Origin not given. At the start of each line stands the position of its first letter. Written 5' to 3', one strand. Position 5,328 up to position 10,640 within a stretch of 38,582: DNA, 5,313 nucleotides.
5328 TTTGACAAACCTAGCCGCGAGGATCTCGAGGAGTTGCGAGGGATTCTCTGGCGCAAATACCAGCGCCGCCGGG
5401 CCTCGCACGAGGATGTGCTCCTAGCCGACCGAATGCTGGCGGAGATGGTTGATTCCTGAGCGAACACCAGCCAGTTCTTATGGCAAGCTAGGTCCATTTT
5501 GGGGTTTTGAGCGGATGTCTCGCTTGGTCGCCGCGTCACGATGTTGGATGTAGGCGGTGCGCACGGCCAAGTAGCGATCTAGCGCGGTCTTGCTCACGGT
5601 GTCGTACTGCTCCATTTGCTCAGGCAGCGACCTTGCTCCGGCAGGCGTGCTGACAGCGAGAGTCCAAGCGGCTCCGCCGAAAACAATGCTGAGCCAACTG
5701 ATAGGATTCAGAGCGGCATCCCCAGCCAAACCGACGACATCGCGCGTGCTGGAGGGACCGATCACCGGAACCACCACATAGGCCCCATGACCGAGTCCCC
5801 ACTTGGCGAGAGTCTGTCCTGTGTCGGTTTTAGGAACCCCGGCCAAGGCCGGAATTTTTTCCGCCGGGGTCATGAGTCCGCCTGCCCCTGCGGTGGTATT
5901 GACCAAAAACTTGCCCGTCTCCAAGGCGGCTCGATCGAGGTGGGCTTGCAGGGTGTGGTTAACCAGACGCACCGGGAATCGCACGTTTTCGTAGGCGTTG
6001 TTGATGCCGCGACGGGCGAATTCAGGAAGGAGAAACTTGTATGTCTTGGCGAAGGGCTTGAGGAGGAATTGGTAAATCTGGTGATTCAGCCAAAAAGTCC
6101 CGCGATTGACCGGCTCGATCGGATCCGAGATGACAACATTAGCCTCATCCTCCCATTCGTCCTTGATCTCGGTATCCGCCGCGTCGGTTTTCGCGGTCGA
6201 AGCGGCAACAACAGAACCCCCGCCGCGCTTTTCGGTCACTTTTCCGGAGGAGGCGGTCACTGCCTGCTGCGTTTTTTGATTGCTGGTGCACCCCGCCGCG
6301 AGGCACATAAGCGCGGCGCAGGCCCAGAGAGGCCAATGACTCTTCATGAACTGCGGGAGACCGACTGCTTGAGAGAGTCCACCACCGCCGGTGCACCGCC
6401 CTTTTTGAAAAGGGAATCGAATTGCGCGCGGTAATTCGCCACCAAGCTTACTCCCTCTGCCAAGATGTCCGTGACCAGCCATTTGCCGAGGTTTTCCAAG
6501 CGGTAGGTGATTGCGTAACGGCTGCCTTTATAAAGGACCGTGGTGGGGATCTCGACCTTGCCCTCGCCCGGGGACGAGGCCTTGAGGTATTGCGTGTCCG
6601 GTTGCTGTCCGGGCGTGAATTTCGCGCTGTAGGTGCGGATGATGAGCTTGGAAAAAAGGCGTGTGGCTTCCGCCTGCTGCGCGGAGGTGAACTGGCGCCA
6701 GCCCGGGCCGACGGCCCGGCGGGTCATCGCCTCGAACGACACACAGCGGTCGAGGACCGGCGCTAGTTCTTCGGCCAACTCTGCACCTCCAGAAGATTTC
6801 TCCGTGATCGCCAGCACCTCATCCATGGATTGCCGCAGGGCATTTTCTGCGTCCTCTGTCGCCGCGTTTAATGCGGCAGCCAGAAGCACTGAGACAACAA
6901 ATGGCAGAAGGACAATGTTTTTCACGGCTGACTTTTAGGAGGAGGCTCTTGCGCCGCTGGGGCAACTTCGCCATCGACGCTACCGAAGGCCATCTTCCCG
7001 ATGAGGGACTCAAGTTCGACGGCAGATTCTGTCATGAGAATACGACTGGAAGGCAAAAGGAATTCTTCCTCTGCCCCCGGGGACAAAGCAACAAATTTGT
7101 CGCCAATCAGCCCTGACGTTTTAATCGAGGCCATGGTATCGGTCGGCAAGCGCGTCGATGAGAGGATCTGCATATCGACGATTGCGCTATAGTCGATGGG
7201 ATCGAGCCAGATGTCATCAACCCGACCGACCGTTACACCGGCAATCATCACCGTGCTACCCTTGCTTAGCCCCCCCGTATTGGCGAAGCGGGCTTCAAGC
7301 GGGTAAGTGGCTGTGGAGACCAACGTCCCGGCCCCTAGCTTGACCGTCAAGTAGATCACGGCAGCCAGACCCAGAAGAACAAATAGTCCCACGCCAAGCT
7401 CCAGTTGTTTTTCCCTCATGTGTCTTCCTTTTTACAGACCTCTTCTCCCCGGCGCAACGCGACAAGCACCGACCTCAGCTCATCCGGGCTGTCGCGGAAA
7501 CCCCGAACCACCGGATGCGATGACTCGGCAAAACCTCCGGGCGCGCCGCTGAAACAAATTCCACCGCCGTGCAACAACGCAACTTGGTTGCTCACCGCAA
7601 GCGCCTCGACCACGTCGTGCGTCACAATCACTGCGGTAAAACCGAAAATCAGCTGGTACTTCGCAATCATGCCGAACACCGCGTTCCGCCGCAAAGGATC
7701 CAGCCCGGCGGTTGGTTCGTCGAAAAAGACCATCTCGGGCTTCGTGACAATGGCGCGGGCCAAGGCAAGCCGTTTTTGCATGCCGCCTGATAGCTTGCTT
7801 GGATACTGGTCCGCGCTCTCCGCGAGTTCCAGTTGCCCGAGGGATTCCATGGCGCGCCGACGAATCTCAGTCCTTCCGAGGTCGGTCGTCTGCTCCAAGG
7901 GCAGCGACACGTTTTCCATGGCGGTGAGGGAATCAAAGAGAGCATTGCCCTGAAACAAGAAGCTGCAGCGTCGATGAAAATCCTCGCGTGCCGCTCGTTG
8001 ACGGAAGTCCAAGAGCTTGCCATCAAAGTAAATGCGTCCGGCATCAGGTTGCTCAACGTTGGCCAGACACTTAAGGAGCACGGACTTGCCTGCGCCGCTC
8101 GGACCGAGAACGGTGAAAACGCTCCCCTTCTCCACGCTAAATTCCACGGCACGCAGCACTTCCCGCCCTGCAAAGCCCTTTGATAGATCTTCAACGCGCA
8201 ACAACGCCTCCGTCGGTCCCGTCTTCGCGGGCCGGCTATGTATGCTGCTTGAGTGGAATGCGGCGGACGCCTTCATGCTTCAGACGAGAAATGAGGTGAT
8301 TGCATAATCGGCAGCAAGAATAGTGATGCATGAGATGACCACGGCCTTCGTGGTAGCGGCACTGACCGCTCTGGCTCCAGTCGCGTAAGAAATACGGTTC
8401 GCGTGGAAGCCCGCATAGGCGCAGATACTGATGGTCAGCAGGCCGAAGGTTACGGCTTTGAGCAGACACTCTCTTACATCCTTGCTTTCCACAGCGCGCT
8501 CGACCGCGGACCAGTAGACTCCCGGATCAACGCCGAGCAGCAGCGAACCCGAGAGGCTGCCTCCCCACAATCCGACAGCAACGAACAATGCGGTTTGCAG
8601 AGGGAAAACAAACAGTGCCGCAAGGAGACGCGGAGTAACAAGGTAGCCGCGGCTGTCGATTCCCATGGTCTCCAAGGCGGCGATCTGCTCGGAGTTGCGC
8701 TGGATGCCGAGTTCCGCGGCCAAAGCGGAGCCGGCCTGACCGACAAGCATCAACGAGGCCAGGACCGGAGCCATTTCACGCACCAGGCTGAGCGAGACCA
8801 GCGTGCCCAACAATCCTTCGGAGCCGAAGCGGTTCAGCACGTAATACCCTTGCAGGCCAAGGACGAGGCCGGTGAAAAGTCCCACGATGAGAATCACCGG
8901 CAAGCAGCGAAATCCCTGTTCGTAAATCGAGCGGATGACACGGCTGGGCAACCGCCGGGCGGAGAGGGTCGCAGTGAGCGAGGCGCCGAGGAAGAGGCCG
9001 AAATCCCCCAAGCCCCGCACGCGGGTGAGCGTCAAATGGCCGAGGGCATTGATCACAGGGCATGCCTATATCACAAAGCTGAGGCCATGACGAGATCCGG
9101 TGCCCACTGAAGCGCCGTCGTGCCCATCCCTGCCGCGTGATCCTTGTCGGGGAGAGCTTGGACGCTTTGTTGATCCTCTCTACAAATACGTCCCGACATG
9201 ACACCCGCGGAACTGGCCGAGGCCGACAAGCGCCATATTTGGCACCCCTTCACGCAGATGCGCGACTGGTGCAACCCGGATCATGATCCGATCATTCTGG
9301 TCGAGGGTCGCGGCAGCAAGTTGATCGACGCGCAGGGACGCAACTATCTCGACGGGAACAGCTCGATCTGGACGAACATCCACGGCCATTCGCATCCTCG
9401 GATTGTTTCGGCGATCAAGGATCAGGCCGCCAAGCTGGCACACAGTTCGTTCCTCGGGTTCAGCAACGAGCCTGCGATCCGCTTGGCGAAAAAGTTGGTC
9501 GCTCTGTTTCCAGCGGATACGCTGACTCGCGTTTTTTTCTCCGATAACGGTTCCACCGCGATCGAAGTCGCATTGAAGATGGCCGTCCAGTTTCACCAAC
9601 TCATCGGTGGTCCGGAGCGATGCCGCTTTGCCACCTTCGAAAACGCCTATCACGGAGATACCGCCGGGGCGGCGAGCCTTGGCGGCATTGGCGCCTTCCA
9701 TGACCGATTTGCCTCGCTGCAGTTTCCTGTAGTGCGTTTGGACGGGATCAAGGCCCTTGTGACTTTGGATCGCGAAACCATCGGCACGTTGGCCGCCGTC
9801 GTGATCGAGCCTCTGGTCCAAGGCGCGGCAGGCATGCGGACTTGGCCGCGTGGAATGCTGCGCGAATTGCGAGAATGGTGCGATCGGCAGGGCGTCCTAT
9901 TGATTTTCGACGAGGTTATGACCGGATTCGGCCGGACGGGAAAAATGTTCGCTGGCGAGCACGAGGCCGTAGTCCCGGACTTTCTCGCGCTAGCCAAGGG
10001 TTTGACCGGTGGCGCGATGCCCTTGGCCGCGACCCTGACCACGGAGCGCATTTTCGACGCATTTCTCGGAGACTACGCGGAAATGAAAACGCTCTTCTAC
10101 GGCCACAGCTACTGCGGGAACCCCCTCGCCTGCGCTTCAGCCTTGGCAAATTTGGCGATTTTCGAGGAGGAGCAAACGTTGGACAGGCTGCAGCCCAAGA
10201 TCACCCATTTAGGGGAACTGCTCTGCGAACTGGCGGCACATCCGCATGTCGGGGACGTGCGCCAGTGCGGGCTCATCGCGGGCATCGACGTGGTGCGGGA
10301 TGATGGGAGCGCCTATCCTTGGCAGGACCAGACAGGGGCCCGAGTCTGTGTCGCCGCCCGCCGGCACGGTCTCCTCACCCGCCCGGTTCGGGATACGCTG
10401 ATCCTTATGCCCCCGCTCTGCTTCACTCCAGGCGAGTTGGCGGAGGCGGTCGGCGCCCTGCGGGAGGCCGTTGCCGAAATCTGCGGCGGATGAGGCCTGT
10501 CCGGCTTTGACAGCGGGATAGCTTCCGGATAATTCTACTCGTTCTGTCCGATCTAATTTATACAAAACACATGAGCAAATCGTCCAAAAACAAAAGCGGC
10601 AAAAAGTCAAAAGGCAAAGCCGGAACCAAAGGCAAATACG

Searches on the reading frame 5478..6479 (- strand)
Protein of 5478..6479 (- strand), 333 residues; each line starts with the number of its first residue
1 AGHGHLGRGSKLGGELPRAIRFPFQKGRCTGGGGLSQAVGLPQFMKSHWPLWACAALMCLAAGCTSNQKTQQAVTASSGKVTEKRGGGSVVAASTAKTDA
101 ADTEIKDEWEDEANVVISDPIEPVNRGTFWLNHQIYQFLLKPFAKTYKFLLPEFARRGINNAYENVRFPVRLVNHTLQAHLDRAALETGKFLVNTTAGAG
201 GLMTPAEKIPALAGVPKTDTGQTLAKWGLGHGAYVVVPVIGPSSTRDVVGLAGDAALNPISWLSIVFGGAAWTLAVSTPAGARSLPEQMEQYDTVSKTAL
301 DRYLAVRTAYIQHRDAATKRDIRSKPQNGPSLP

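Call 35: search_protein_families(library=pfam, proteins=[window:5478-6479:-], max_evalue=0.001)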
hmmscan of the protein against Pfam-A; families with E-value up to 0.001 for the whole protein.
window:5478-6479:- (333 aa): 1 family
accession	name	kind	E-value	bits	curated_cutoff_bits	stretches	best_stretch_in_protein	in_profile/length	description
PF04333.18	MlaA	-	1.2e-55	188.7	25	1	118-316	2-194/195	MlaA lipoprotein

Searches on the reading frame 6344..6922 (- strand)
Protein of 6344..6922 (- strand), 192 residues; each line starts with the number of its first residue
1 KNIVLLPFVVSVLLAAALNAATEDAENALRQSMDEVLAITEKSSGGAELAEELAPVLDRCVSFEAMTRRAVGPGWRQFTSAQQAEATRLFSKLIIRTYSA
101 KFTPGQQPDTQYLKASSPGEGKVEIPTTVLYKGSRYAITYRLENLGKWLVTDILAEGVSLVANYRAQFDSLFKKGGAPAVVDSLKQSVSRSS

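Call 35: search_protein_families(library=pfam, proteins=[window:6344-6922:-], max_evalue=0.001)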
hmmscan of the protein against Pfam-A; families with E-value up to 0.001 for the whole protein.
window:6344-6922:- (192 aa): 1 family
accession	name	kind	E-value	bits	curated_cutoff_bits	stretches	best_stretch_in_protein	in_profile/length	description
PF05494.18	MlaC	-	4.1e-36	124.7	26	1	31-186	2-166/166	MlaC protein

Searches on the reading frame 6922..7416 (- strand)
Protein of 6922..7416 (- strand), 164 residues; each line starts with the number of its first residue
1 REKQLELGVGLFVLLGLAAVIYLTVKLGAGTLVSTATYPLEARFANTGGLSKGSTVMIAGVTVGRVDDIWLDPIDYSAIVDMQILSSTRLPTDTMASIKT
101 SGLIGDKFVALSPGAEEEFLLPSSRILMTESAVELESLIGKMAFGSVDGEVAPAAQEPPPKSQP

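Call 35: search_protein_families(library=pfam, proteins=[window:6922-7416:-], max_evalue=0.001)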
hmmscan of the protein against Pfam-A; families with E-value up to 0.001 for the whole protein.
window:6922-7416:- (164 aa): 1 family
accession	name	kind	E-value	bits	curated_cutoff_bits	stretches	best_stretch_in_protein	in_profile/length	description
PF02470.25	MlaD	-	2e-21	76.4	25.1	1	37-114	2-81/81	MlaD protein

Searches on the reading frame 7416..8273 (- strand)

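Call 35: search_protein_families(library=pfam, proteins=[window:7416-8273:-], max_evalue=0.001)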
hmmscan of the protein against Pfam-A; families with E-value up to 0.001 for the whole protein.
window:7416-8273:- (285 aa): 3 families
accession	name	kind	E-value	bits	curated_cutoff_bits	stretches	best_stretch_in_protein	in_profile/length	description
PF00005.33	ABC_tran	-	1.9e-32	113.2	25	1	40-189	1-137/137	ABC transporter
PF13304.12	AAA_21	-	8.6e-10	39.6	27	1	144-221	221-300/304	AAA domain, putative AbiEii toxin, Type IV TA system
PF13191.12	AAA_16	-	0.0001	23.3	32.6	1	41-173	14-128/167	AAA ATPase domain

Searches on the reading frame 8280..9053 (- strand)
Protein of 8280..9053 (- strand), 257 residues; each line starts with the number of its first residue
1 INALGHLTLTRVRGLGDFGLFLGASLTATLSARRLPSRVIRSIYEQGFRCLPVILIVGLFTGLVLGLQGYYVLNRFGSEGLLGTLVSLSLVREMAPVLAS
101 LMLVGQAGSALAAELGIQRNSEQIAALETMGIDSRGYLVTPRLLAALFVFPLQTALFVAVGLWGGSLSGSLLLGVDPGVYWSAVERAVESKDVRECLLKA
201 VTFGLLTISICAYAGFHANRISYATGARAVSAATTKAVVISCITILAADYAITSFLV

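Call 35: search_protein_families(library=pfam, proteins=[window:8280-9053:-], max_evalue=0.001)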
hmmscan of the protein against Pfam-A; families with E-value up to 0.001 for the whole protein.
window:8280-9053:- (257 aa): 1 family
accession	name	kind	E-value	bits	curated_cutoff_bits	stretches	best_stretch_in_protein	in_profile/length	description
PF02405.21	MlaE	-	4.9e-66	222.8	22.5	1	40-254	2-211/212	Permease MlaE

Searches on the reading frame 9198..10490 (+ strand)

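Call 35: search_protein_families(library=pfam, proteins=[window:9198-10490:+], max_evalue=0.001)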
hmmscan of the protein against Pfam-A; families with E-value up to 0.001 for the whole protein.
window:9198-10490:+ (431 aa): 1 family
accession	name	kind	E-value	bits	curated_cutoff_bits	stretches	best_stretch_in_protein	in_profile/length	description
PF00202.27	Aminotran_3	-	1.9e-94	317.1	30.5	1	29-424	6-402/403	Aminotransferase class-III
